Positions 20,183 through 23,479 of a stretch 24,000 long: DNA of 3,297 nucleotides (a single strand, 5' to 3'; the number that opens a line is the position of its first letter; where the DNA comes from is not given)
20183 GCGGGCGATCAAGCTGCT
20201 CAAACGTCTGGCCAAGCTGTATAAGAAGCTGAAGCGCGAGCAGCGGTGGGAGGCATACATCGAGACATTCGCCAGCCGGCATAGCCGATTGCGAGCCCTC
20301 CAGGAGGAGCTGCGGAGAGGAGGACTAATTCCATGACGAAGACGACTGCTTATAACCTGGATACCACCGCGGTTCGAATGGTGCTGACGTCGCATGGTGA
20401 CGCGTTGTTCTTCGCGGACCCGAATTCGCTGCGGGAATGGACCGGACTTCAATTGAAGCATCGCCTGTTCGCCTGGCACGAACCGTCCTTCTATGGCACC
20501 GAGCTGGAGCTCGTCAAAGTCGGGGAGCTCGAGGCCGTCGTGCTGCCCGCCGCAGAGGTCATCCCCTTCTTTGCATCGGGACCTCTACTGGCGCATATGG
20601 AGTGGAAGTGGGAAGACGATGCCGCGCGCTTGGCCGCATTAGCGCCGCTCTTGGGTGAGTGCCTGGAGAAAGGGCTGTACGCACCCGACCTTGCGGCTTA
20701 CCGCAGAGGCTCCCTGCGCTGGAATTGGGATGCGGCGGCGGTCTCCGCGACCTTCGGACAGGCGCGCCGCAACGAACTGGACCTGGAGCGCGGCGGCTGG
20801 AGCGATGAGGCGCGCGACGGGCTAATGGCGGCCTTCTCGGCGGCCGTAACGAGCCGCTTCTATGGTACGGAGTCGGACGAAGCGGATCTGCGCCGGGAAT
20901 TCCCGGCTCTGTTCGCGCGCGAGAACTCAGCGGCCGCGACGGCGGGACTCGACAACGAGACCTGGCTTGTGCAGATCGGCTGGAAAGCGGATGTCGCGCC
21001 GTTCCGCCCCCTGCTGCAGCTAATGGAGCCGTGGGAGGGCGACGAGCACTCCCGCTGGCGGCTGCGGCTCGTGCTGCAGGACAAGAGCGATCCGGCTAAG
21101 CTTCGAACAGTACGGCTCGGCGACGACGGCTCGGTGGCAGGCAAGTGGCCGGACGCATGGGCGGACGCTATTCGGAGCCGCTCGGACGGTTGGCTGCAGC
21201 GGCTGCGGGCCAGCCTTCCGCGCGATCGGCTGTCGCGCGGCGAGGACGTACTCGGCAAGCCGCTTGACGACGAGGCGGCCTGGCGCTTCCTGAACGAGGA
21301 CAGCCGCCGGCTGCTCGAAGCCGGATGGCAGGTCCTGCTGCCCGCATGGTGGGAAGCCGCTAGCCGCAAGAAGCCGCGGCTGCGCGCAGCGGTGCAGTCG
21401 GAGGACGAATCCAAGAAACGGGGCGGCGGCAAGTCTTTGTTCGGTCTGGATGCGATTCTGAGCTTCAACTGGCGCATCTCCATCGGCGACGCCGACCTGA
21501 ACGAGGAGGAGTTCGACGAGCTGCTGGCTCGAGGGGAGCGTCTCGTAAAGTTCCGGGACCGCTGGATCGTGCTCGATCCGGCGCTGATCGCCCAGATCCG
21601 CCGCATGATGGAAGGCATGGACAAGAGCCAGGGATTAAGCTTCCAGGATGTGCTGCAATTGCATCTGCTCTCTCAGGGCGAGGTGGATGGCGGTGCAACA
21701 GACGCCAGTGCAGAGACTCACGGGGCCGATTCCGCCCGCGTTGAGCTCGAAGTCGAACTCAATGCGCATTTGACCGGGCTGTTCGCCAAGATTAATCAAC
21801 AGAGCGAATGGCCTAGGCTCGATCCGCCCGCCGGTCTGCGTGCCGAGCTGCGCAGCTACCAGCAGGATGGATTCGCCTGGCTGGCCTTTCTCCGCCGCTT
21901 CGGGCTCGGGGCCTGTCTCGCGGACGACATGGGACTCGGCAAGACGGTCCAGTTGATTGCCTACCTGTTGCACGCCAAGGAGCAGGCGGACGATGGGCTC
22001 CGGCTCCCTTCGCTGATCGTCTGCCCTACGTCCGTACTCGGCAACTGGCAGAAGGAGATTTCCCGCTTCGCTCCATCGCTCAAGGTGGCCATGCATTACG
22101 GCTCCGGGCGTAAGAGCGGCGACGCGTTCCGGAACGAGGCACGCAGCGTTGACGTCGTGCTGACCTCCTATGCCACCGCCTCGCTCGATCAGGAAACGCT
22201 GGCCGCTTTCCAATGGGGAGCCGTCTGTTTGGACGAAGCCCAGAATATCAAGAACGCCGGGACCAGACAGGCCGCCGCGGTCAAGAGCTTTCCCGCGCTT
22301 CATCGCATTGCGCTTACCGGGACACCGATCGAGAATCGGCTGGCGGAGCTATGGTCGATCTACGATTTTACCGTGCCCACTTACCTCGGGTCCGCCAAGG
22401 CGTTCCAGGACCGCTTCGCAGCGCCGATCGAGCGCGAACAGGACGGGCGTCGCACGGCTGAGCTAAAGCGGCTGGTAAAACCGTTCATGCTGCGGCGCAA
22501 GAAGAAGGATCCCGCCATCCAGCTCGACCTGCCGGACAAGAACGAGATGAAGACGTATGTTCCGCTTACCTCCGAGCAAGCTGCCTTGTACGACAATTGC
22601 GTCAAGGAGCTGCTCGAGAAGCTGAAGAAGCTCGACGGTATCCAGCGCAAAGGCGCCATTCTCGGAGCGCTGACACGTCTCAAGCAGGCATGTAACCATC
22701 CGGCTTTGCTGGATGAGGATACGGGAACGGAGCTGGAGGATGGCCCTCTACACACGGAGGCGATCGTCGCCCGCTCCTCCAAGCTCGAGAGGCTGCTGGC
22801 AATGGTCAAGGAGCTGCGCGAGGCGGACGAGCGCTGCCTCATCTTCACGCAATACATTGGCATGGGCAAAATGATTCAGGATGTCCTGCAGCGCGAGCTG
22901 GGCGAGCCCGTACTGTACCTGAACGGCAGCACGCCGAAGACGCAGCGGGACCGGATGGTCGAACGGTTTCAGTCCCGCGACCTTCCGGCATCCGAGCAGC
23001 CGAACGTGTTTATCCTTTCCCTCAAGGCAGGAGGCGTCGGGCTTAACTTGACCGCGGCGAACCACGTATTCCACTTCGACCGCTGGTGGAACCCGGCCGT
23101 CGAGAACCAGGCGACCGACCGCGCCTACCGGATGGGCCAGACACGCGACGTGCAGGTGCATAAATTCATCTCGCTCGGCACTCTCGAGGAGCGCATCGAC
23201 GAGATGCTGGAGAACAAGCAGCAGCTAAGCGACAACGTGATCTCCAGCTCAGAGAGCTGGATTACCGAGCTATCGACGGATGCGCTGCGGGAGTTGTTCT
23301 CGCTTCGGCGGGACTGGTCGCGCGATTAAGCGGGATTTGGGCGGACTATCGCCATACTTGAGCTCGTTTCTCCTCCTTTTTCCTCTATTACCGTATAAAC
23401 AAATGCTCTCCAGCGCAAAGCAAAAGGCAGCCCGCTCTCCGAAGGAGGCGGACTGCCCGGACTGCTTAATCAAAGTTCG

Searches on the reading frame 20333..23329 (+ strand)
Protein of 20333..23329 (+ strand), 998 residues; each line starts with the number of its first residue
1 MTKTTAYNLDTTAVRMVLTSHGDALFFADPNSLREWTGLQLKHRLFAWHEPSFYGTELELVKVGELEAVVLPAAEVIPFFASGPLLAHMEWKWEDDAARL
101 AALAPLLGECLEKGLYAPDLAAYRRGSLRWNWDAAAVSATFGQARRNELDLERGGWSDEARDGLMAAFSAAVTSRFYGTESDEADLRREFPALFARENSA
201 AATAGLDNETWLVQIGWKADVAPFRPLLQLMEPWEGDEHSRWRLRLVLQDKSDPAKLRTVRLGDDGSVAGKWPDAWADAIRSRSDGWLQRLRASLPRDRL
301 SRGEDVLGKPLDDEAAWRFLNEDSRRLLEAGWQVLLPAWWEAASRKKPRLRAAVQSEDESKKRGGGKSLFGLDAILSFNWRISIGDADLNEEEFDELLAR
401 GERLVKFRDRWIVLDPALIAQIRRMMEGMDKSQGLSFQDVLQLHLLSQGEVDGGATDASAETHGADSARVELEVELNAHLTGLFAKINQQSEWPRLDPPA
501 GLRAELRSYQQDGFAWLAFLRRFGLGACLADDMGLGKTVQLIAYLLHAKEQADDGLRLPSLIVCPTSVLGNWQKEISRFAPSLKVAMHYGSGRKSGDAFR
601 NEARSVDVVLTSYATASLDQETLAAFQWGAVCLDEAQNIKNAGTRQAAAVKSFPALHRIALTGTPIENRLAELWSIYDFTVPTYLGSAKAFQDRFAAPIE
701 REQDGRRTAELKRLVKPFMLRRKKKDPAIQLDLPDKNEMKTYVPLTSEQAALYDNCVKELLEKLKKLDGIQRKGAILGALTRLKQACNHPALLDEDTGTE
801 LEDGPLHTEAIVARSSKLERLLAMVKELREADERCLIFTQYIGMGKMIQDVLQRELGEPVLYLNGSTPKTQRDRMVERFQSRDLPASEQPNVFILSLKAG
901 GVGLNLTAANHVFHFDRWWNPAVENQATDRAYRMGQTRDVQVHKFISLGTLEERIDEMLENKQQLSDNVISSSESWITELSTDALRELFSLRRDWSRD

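Call 74: search_protein_families(library=pfam, proteins=[window:20333-23329:+], max_evalue=0.00001)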
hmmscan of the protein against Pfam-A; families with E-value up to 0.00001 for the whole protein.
window:20333-23329:+ (998 aa): 4 families
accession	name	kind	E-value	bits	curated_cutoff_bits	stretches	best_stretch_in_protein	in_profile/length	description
PF00176.29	SNF2-rel_dom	-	5.6e-68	229.6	24.9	1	509-791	1-289/290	SNF2-related domain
PF12419.13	DUF3670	-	5.3e-38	130.2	27.6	1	311-445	8-136/136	SNF2 Helicase protein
PF00271.37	Helicase_C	-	1.7e-20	73.7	23.5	1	817-935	2-110/110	Helicase conserved C-terminal domain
PF04851.21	ResIII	-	8.8e-06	26.2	22.5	0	505-666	3-163/164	Type III restriction enzyme, res subunit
